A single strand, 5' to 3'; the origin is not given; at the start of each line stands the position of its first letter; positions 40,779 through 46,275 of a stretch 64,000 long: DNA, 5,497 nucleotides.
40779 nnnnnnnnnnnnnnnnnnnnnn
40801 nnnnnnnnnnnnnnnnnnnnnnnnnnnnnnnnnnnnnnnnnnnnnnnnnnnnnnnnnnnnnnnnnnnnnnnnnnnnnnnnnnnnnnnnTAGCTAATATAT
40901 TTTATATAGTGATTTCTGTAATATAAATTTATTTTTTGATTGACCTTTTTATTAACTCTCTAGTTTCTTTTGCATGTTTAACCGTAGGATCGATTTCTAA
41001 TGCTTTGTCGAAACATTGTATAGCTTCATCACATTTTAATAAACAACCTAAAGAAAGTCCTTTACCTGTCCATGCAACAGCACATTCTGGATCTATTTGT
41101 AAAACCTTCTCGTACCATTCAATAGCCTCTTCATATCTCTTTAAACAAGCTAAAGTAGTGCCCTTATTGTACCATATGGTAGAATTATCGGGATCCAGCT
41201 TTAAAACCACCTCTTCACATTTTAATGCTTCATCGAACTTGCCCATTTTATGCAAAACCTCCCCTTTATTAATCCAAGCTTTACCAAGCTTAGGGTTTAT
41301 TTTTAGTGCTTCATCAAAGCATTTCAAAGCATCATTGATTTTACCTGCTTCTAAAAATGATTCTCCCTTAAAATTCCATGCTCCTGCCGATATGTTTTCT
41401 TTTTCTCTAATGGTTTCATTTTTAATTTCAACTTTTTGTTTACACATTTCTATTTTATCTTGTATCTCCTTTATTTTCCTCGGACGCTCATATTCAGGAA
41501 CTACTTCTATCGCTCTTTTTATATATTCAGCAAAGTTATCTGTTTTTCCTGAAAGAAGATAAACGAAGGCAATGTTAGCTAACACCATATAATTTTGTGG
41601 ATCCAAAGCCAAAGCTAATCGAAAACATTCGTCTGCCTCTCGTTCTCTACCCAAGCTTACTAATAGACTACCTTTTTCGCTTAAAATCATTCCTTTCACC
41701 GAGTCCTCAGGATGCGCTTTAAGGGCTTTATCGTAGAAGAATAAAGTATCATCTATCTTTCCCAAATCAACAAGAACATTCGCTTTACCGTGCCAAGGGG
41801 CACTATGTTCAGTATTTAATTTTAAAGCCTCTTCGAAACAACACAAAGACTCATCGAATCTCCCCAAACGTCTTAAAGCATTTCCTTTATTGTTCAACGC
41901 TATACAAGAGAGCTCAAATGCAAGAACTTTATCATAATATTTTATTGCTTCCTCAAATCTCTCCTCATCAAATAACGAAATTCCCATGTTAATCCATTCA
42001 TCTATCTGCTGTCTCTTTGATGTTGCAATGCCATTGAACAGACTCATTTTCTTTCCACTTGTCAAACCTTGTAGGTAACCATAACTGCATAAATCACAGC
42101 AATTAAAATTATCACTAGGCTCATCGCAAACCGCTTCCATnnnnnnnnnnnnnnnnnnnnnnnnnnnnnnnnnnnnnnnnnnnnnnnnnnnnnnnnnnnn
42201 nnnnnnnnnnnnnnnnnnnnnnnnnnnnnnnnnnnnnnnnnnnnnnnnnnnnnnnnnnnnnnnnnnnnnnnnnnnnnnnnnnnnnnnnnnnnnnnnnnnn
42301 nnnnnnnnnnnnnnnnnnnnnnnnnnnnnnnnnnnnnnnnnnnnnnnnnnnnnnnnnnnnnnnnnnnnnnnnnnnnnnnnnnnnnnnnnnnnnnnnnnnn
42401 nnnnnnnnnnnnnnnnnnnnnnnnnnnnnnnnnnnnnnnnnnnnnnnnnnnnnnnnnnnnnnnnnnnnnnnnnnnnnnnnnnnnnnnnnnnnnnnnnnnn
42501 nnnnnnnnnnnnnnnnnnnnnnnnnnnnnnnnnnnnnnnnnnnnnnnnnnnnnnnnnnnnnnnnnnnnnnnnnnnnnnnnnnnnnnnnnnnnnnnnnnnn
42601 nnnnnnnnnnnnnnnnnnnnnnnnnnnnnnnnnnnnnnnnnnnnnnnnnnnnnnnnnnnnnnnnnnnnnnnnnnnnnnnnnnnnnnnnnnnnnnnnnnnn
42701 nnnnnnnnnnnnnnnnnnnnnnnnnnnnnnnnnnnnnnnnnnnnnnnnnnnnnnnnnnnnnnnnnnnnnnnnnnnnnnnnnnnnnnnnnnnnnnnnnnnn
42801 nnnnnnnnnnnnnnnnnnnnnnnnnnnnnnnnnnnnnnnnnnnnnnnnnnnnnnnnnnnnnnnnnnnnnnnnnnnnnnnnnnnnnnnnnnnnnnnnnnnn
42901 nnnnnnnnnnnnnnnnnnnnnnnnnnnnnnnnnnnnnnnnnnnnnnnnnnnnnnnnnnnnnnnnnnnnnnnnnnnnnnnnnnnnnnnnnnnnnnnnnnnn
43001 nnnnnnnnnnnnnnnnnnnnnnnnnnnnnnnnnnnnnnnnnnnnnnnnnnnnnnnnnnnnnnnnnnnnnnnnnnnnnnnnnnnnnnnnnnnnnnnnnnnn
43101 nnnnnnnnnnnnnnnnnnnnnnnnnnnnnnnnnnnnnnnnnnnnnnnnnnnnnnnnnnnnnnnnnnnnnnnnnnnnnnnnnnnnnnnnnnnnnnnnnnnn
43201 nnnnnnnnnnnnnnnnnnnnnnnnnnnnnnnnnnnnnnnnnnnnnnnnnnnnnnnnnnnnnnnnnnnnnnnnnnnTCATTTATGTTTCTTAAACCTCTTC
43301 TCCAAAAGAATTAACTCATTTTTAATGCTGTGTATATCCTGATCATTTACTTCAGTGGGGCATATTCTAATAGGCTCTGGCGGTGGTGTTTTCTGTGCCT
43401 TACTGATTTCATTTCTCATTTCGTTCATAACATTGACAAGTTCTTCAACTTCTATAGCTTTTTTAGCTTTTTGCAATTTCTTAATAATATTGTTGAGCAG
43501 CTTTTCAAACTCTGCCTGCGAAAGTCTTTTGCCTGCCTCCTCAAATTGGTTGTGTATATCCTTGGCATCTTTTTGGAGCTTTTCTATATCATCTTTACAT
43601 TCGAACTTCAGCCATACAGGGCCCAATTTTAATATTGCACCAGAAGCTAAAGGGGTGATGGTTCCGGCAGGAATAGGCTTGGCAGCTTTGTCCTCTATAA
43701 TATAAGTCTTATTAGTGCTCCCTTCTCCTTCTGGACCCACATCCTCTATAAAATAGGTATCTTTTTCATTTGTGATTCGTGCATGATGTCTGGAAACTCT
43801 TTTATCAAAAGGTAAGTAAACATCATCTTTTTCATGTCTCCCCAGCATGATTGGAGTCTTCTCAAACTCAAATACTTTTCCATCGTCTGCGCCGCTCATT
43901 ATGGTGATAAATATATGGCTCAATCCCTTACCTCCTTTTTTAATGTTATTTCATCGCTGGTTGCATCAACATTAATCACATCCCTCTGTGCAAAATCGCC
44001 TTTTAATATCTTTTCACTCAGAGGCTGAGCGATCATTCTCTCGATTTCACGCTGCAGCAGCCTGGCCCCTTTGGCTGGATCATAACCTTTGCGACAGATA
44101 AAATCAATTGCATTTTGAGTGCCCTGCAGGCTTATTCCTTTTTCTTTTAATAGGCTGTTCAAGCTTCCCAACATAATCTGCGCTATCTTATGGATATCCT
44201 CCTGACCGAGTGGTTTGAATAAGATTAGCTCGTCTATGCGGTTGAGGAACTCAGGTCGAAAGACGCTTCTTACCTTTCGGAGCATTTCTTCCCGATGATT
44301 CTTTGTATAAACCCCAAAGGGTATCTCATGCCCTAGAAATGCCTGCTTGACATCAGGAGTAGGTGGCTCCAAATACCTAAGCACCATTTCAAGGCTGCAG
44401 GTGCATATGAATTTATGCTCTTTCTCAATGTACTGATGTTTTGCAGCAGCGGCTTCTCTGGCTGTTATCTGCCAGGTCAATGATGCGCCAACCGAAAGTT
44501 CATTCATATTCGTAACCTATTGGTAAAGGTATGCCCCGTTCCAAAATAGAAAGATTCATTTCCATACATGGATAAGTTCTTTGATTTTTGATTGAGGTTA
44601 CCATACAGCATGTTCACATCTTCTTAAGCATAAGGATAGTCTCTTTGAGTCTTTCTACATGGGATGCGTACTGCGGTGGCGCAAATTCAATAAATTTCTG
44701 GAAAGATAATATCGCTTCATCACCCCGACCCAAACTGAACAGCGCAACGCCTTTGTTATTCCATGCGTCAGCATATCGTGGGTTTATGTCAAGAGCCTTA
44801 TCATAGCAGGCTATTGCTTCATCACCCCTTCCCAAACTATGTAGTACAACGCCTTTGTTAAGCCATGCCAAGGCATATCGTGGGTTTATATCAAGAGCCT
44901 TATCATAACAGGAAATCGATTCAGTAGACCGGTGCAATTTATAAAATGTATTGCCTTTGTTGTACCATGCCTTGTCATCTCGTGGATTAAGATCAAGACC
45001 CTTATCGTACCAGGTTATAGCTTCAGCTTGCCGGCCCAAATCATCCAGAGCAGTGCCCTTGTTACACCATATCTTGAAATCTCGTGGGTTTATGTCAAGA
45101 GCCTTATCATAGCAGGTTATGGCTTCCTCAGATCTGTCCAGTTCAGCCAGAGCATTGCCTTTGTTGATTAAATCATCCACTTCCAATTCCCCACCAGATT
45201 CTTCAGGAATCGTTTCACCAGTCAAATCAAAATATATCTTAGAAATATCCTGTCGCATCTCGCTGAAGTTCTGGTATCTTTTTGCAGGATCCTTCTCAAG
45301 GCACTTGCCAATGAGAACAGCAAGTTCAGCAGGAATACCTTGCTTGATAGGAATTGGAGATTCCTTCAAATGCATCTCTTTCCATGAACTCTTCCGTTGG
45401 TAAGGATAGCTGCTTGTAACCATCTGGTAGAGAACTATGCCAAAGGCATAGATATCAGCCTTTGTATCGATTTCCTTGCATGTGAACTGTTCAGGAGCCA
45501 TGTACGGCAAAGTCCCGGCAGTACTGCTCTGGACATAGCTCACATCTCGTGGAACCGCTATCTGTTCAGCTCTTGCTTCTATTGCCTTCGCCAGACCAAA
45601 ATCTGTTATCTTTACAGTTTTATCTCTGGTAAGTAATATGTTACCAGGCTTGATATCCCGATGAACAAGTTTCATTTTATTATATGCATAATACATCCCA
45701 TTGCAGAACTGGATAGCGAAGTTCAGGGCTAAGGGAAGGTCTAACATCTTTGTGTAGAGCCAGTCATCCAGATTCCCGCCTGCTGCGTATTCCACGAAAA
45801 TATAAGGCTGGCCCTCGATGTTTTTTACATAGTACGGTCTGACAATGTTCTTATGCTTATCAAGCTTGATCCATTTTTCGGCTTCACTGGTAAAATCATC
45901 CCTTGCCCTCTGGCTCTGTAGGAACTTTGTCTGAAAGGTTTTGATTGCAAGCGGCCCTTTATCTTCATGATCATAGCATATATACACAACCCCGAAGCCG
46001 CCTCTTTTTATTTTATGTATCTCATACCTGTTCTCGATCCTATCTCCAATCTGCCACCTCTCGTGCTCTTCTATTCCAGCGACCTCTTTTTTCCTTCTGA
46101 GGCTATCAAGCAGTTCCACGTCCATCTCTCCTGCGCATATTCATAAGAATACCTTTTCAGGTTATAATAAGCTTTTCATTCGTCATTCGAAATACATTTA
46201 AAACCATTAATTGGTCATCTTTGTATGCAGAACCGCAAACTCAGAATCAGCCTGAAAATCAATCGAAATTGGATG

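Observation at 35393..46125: Candidate new archaeal phospho-signalling/conflict system: 3 kinase-TPRs + 2 TPRs + FHA + Clp + membrane protein + phosphatase on an integrated element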

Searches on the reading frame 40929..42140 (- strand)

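Call 3: search_protein_families(library=pfam, proteins=[window:40929-42140:-], max_evalue=0.01)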
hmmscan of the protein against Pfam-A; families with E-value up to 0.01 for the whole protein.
window:40929-42140:- (403 aa): 31 families (the best 25 are shown)
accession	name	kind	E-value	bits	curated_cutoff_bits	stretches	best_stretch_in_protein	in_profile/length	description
PF00515.34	TPR_1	-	1.2e-64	212.1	27.8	6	322-353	3-34/34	Tetratricopeptide repeat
PF07719.23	TPR_2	-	5.3e-56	182.6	27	6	322-352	3-33/34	Tetratricopeptide repeat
PF13181.12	TPR_8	-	1.5e-46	153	25.7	5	322-352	3-33/34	Tetratricopeptide repeat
PF13414.12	TPR_11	-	1.2e-36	124.6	26.8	3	259-300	1-42/42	TPR repeat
PF13424.12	TPR_12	-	2.4e-34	117.8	30.1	4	320-384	3-75/77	Tetratricopeptide repeat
PF13431.12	TPR_17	-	1.9e-32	109.2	24.4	2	274-306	1-33/34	Tetratricopeptide repeat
PF13428.12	TPR_14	-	1.9e-29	99.6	23.5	2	323-360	4-41/44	Tetratricopeptide repeat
PF13432.12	TPR_16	-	2.8e-27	95.2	32.7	3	298-351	9-62/65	Tetratricopeptide repeat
PF14559.12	TPR_19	-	1.4e-23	83.4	25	2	263-323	2-62/68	Tetratricopeptide repeat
PF13176.12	TPR_7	-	5.3e-21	73.3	27.9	0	324-351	3-30/36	Tetratricopeptide repeat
PF13374.12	TPR_10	-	2.6e-20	72.2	27.5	1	81-109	4-32/42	Tetratricopeptide repeat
PF13371.12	TPR_9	-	1.1e-14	54.7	35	2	301-352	10-61/73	Tetratricopeptide repeat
PF23914.1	TPR_CcmH_CycH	-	7.8e-14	52.2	42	1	252-349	50-150/158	Cytochrome c-type biogenesis protein H TPR domain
PF12895.13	ANAPC3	-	1.3e-13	51.4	27.2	2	59-138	2-81/82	Anaphase-promoting complex, cyclosome, subunit 3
PF01239.28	PPTA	-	1.3e-11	43.9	29.5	0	303-330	2-29/32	Protein prenyltransferase alpha subunit repeat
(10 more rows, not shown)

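Call 6: search_protein_families(library=padloc, proteins=[window:40929-42140:-], max_evalue=0.01)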
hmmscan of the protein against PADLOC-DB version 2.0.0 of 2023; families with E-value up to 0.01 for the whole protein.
window:40929-42140:- (403 aa): 7 families
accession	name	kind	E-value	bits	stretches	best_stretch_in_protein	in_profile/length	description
PDLC01092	C3a198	-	9.6e-10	36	1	59-147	215-306/523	TPR protein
PDLC01171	TPR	-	3e-09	34.4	1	51-147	184-287/504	TPR repeats containing protein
PDLC02907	TPR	-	1.8e-05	21.5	0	318-398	612-692/864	-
PDLC01101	PrimPol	-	0.00012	18.9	0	268-325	49-106/490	adaptation polymerase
PDLC01169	TPR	-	0.00023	18.6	0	79-129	149-198/252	TPR repeats containing protein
PDLC04781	PDC-M71B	-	0.00023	18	1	163-212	362-411/515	-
PDLC01172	TPR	-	0.0015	15.5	0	295-323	93-121/448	TPR repeats containing protein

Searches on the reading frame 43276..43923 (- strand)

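Call 3: search_protein_families(library=pfam, proteins=[window:43276-43923:-], max_evalue=0.01)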
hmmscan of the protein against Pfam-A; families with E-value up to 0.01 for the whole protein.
window:43276-43923:- (215 aa): 2 families
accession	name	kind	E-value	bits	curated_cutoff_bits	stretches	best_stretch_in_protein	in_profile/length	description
PF00498.31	FHA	-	3.9e-12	46.8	20.7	1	26-101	2-67/67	FHA domain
PF16697.10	Yop-YscD_cpl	-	3.8e-10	40.3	33.2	1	8-108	2-91/94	Inner membrane component of T3SS, cytoplasmic domain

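Call 6: search_protein_families(library=padloc, proteins=[window:43276-43923:-], max_evalue=0.01)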
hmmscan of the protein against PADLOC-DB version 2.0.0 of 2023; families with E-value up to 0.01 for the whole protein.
window:43276-43923:- (215 aa): 0 families

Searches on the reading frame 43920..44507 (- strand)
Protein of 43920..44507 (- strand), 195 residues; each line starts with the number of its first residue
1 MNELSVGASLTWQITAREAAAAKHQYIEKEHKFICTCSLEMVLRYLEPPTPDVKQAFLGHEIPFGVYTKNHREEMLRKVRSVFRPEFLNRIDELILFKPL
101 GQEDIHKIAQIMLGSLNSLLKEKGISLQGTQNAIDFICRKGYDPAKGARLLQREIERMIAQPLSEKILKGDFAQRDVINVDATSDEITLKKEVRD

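Call 3: search_protein_families(library=pfam, proteins=[window:43920-44507:-], max_evalue=0.01)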
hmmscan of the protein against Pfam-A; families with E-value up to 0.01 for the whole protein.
window:43920-44507:- (195 aa): 1 family
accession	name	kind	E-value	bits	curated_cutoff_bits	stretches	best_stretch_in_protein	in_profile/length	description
PF10431.15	ClpB_D2-small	-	3.2e-22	78.8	21.9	1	100-180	1-81/81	C-terminal, D2-small domain, of ClpB protein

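Call 6: search_protein_families(library=padloc, proteins=[window:43920-44507:-], max_evalue=0.01)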
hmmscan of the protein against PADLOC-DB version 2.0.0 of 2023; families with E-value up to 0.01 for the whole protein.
window:43920-44507:- (195 aa): 1 family
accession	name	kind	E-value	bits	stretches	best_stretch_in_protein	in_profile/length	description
PDLC03838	DolB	-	1.7e-05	22.2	1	86-169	291-373/375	-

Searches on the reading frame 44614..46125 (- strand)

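Call 3: search_protein_families(library=pfam, proteins=[window:44614-46125:-], max_evalue=0.01)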
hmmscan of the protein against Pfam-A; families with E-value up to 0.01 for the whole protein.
window:44614-46125:- (503 aa): 28 families (the best 25 are shown)
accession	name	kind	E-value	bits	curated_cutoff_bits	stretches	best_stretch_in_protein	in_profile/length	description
PF00515.34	TPR_1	-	3e-48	160.2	27.8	5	418-451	1-34/34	Tetratricopeptide repeat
PF00069.31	Pkinase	-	1.5e-47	162.7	31.7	1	37-285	5-253/263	Protein kinase domain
PF07714.23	PK_Tyr_Ser-Thr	-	8.6e-43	146.9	23.1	1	37-293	5-257/258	Protein tyrosine and serine/threonine kinase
PF07719.23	TPR_2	-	2.4e-38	127.5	27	5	418-450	1-33/34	Tetratricopeptide repeat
PF13414.12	TPR_11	-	2.4e-37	126.8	26.8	4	428-466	4-42/42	TPR repeat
PF13181.12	TPR_8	-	4.8e-36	120.3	25.7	5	420-450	3-33/34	Tetratricopeptide repeat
PF13431.12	TPR_17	-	1.1e-30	103.7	24.4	4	338-370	1-33/34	Tetratricopeptide repeat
PF13432.12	TPR_16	-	1e-26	93.4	32.7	3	388-450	1-63/65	Tetratricopeptide repeat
PF13424.12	TPR_12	-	8.1e-20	71.2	30.1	2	418-480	3-73/77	Tetratricopeptide repeat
PF13428.12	TPR_14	-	8.8e-19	66.6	23.5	3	420-459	3-42/44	Tetratricopeptide repeat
PF13371.12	TPR_9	-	2.6e-13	50.2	35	2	435-495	12-70/73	Tetratricopeptide repeat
PF14559.12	TPR_19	-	4.8e-12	46.5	25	1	431-472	4-45/68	Tetratricopeptide repeat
PF01239.28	PPTA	-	5.2e-12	45.2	29.5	0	435-463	2-30/32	Protein prenyltransferase alpha subunit repeat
PF13176.12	TPR_7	-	1.7e-11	43.7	27.9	0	420-450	1-31/36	Tetratricopeptide repeat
PF13374.12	TPR_10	-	2.4e-09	37.4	27.5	0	423-447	7-31/42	Tetratricopeptide repeat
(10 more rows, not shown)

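Call 6: search_protein_families(library=padloc, proteins=[window:44614-46125:-], max_evalue=0.01)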
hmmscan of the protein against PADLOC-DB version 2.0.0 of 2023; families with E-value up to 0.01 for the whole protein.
window:44614-46125:- (503 aa): 34 families (the best 25 are shown)
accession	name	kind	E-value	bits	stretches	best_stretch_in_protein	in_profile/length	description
PDLC04138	mad6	-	2.7e-68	229.4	1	32-298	51-314/659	mads_6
PDLC04060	PD-T4-6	-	2.7e-59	199.4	1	26-298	2-270/486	-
PDLC04042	PD-T4-6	-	3.7e-59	198.7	1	29-298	6-273/292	-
PDLC04057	PD-T4-6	-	2.7e-52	176.3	1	26-298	2-271/443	-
PDLC04053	PD-T4-6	-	4.3e-52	175.5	1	33-298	10-272/311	-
PDLC04047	PD-T4-6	-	1.3e-51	173.6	1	25-296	3-271/327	-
PDLC04061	PD-T4-6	-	1.5e-50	171.2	1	29-300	13-286/510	-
PDLC04048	PD-T4-6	-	2.4e-45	153.4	1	25-295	3-270/354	-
PDLC04054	PD-T4-6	-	1.5e-43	147.5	1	36-299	14-275/347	-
PDLC04043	PD-T4-6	-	1.2e-40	138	1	33-297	16-277/452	-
PDLC04039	PD-T4-6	-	6.2e-39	132.3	1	27-291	10-269/458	-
PDLC04041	PD-T4-6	-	1.2e-38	131.5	1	37-290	34-286/443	-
PDLC01088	C3a189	-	1.6e-38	130.8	1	41-285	7-249/840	kinase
PDLC04052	PD-T4-6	-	1e-37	128.5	1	29-297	6-276/496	-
PDLC04055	PD-T4-6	-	6e-37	125.5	1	37-304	76-342/496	-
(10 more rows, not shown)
